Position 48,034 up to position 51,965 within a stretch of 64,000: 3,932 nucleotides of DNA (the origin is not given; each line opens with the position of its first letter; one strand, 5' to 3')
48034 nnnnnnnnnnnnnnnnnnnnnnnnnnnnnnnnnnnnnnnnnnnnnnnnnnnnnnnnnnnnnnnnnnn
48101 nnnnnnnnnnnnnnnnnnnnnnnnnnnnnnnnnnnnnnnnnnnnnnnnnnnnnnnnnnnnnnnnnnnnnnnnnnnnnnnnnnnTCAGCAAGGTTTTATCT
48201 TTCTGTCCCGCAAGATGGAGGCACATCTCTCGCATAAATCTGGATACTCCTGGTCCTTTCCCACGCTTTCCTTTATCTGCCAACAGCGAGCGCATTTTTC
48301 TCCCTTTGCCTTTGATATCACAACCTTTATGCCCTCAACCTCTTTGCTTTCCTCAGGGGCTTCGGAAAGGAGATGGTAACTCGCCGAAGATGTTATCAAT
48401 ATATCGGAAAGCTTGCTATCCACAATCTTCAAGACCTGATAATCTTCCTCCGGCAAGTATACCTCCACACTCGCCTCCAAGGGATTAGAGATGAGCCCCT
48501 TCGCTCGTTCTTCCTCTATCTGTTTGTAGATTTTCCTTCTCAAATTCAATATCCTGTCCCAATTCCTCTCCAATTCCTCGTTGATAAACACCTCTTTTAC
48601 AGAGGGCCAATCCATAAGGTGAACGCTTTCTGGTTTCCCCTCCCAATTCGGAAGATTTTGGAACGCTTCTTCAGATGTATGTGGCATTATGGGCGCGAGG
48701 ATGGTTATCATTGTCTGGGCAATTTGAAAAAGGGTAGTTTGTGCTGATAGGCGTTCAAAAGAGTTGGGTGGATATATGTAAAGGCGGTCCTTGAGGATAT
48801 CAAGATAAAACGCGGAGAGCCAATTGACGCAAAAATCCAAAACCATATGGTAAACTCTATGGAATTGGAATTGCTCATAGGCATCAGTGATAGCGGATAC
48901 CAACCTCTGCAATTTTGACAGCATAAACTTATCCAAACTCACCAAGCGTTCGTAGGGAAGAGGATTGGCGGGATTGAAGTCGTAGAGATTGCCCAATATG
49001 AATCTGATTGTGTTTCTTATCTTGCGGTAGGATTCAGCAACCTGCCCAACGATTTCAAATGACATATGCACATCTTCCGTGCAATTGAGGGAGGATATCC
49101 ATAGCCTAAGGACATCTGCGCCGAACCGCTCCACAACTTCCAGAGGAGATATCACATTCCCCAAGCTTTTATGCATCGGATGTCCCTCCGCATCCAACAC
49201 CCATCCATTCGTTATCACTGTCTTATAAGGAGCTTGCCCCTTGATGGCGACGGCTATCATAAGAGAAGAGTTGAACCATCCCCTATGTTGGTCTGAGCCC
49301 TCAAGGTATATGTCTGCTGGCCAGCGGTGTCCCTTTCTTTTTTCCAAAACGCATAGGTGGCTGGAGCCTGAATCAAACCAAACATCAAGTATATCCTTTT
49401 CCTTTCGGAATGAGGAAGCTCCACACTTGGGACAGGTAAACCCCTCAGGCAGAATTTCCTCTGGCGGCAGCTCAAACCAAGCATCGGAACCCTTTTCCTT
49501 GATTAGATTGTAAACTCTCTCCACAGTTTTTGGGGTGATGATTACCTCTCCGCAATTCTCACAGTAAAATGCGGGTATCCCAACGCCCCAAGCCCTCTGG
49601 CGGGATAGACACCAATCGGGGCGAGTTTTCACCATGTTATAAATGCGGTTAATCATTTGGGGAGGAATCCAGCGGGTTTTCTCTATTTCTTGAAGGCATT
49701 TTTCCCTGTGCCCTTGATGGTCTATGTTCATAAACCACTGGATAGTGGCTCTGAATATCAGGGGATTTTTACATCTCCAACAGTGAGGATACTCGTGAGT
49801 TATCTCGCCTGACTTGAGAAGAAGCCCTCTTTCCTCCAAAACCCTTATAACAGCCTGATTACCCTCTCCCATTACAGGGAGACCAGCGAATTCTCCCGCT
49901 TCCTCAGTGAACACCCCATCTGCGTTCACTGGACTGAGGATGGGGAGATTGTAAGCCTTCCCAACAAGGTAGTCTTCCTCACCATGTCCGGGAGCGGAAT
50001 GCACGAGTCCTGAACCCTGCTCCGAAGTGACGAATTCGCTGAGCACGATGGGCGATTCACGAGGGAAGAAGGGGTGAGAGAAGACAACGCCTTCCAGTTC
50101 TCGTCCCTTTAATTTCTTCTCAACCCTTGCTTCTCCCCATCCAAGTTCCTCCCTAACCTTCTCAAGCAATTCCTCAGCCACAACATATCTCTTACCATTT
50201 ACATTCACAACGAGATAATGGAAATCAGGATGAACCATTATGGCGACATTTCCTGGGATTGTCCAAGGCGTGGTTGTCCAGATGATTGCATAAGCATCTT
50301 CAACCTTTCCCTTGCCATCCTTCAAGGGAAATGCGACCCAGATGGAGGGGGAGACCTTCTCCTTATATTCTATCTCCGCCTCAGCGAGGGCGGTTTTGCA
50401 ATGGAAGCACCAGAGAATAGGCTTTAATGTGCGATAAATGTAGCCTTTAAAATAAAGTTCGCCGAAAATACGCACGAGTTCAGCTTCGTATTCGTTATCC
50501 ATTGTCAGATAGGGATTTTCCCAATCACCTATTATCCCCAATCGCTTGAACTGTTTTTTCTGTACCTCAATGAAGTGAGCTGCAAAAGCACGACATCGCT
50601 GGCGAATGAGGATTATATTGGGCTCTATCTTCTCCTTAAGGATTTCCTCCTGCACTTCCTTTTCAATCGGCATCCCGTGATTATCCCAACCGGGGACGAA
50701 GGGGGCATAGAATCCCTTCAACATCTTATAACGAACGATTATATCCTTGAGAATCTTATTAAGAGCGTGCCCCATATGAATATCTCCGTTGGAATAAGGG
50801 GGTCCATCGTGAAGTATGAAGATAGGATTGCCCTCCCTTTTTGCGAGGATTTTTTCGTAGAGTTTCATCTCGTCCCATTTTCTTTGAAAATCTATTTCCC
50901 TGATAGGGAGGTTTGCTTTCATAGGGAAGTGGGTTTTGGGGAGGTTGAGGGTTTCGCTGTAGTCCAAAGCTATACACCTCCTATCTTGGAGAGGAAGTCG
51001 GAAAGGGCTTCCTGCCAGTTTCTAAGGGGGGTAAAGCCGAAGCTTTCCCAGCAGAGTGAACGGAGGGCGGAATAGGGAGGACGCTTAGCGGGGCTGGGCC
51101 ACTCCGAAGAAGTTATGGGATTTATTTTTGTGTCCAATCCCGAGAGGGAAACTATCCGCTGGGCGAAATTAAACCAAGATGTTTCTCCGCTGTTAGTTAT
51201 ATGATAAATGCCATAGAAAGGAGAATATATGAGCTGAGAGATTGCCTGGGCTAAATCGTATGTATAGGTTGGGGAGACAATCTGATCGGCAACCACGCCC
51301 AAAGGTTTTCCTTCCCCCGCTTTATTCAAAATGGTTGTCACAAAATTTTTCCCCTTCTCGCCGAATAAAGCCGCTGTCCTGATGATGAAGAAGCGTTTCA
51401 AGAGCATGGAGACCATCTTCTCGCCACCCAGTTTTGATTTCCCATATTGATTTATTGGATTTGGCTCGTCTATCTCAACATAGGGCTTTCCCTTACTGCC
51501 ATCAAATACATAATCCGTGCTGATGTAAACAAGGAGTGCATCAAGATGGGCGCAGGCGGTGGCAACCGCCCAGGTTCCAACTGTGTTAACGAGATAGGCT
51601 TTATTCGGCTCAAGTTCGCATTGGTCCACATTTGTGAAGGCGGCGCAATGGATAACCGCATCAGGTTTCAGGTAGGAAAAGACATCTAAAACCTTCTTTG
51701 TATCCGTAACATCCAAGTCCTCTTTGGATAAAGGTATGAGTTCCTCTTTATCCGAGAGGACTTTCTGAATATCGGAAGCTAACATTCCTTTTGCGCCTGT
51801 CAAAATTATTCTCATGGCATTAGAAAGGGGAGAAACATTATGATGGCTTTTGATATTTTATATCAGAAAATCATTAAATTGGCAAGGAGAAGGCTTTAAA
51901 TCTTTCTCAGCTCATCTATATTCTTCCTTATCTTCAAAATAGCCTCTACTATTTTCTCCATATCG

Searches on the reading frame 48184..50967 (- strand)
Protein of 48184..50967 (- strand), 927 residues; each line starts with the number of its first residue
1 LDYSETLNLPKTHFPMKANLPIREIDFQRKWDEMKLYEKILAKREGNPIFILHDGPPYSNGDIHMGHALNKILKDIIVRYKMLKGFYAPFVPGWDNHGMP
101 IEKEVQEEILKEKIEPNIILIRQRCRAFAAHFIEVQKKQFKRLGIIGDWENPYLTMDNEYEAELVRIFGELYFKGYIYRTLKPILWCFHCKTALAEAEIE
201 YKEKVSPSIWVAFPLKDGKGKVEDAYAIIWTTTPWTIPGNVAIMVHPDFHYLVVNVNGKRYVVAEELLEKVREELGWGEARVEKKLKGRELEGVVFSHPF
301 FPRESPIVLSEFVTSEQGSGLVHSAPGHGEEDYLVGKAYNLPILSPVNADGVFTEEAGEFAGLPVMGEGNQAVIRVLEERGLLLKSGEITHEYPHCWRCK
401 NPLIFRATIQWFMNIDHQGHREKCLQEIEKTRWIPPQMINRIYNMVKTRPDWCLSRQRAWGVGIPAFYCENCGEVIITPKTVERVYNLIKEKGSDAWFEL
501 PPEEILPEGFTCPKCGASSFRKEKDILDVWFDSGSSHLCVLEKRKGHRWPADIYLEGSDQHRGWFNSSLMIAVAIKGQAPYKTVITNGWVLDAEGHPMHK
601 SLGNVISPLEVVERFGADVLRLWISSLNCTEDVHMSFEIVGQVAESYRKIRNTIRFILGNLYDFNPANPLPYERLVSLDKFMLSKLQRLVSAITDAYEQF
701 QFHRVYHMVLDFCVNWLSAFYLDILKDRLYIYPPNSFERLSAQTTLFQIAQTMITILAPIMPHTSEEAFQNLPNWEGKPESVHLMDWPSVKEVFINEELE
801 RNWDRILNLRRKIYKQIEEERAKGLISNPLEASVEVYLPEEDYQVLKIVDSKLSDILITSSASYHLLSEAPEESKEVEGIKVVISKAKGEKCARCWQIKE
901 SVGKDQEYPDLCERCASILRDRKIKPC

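Call 30: search_protein_families(library=pfam, proteins=[window:48184-50967:-])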
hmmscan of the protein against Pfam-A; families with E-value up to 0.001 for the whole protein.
window:48184-50967:- (927 aa): 7 families
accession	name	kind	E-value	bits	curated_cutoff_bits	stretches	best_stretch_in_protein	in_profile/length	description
PF00133.28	tRNA-synt_1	-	2.5e-133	445.3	22.7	1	28-636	3-414/414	tRNA synthetases class I (I, L, M and V)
PF08264.19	Anticodon_1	-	2.2e-33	115.6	25.1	1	679-835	1-147/148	Anticodon-binding domain of tRNA ligase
PF09334.17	tRNA-synt_1g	-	3.5e-26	92.3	20.1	1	57-200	8-136/391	tRNA synthetases class I (M)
PF06827.20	zf-FPG_IleRS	-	1.4e-09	38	21.3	1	889-917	1-29/30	Zinc finger found in FPG and IleRS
PF13603.12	tRNA-synt_1_2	-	2.6e-08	34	25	1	213-348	14-141/185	Leucyl-tRNA synthetase, editing domain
PF01921.24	tRNA-synt_1f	-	1.9e-06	27.5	27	1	557-653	241-338/360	tRNA synthetases class I (K)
PF01406.26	tRNA-synt_1e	-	1.1e-05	25.4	27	0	552-635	209-291/301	tRNA synthetases class I (C) catalytic domain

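Call 39: find_homologous_proteins(query=window:48184-50967:-, max_evalue=1e-50)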
Query window:48184-50967:- (927 aa): 8000 proteins with E <= 1e-50 among 8000 candidates; the best 120 are listed.
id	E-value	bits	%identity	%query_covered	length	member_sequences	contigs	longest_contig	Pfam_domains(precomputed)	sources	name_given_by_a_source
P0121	0.0e+0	2190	100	100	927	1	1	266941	PF09334.18,PF01406.26,PF08264.20,PF13603.13,PF01921.25,PF00133.29,PF06827.21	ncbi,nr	ncbi:isoleucine--tRNA ligase [bacterium]|nr:isoleucine--tRNA ligase [bacterium]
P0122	0.0e+0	2033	100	93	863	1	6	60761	PF09334.18,PF08264.20,PF13603.13,PF01921.25,PF00133.29,PF06827.21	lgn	-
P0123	0.0e+0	1962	87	100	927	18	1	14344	PF09334.18,PF08264.20,PF13603.13,PF01921.25,PF00133.29,PF06827.21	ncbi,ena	-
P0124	0.0e+0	1824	81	100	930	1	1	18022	PF09334.18,PF08264.20,PF13603.13,PF01921.25,PF00133.29,PF06827.21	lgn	-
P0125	0.0e+0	1822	80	100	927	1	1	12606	PF09334.18,PF08264.20,PF13603.13,PF01921.25,PF00133.29,PF06827.21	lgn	-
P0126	0.0e+0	1787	79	99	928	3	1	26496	PF09334.18,PF08264.20,PF13603.13,PF01921.25,PF00133.29,PF06827.21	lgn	-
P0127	0.0e+0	1786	79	99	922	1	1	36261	PF09334.18,PF08264.20,PF13603.13,PF01921.25,PF00133.29,PF06827.21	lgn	-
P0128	0.0e+0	1785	80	99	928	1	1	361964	PF09334.18,PF08264.20,PF13603.13,PF01921.25,PF00133.29,PF06827.21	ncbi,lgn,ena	-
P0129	0.0e+0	1779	79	100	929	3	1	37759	PF09334.18,PF08264.20,PF13603.13,PF01921.25,PF00133.29,PF06827.21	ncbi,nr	ncbi:isoleucine--tRNA ligase [bacterium]|nr:isoleucine--tRNA ligase [bacterium]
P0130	0.0e+0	1748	79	98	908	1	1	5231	PF09334.18,PF08264.20,PF13603.13,PF01921.25,PF00133.29,PF06827.21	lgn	-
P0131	0.0e+0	1675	73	99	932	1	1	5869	PF09334.18,PF08264.20,PF13603.13,PF01921.25,PF00133.29,PF06827.21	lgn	-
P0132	0.0e+0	1668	73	99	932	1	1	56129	PF09334.18,PF08264.20,PF13603.13,PF01921.25,PF00133.29,PF06827.21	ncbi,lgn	-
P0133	0.0e+0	1198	55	99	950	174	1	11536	PF09334.18,PF01406.26,PF08264.20,PF01921.25,PF00133.29,PF06827.21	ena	-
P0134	0.0e+0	1193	55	99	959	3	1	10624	PF09334.18,PF01406.26,PF08264.20,PF01921.25,PF00133.29,PF06827.21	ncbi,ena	-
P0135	0.0e+0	1189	55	99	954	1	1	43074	PF09334.18,PF01406.26,PF08264.20,PF01921.25,PF00133.29,PF06827.21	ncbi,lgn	-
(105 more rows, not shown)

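Call 68: find_encoding_contigs(protein=P0121, flank=1000, max_places=2)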
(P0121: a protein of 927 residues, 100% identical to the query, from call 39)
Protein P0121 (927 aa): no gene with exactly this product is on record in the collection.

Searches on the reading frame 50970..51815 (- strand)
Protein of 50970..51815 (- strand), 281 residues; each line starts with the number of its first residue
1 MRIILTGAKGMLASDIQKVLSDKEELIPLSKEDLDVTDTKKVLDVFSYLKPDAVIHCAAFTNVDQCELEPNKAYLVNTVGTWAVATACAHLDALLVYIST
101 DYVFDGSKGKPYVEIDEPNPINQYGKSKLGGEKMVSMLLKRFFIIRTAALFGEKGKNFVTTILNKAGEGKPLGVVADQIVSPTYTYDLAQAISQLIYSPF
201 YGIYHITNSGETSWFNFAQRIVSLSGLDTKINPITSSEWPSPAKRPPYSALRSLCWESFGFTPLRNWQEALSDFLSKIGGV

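Call 30: search_protein_families(library=pfam, proteins=[window:50970-51815:-])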
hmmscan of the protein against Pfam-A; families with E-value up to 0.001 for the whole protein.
window:50970-51815:- (281 aa): 6 families
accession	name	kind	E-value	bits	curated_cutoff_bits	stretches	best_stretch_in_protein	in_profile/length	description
PF04321.23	RmlD_sub_bind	-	3.2e-96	322.2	27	1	1-277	1-284/287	RmlD substrate binding domain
PF01370.27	Epimerase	-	2.1e-22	80.2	20.9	1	3-196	1-225/240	NAD dependent epimerase/dehydratase family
PF16363.11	GDP_Man_Dehyd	-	2.3e-12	47.5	27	1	31-142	56-171/332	GDP-mannose 4,6 dehydratase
PF02719.21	Polysacc_synt_2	-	6.8e-11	42.3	20.2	1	33-138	60-152/293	Polysaccharide biosynthesis protein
PF01073.25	3Beta_HSD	-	3.9e-09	36.4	22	1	33-191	51-224/280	3-beta hydroxysteroid dehydrogenase/isomerase family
PF07993.18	NAD_binding_4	-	2.6e-07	30.5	20.1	1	52-152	90-209/258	Male sterility protein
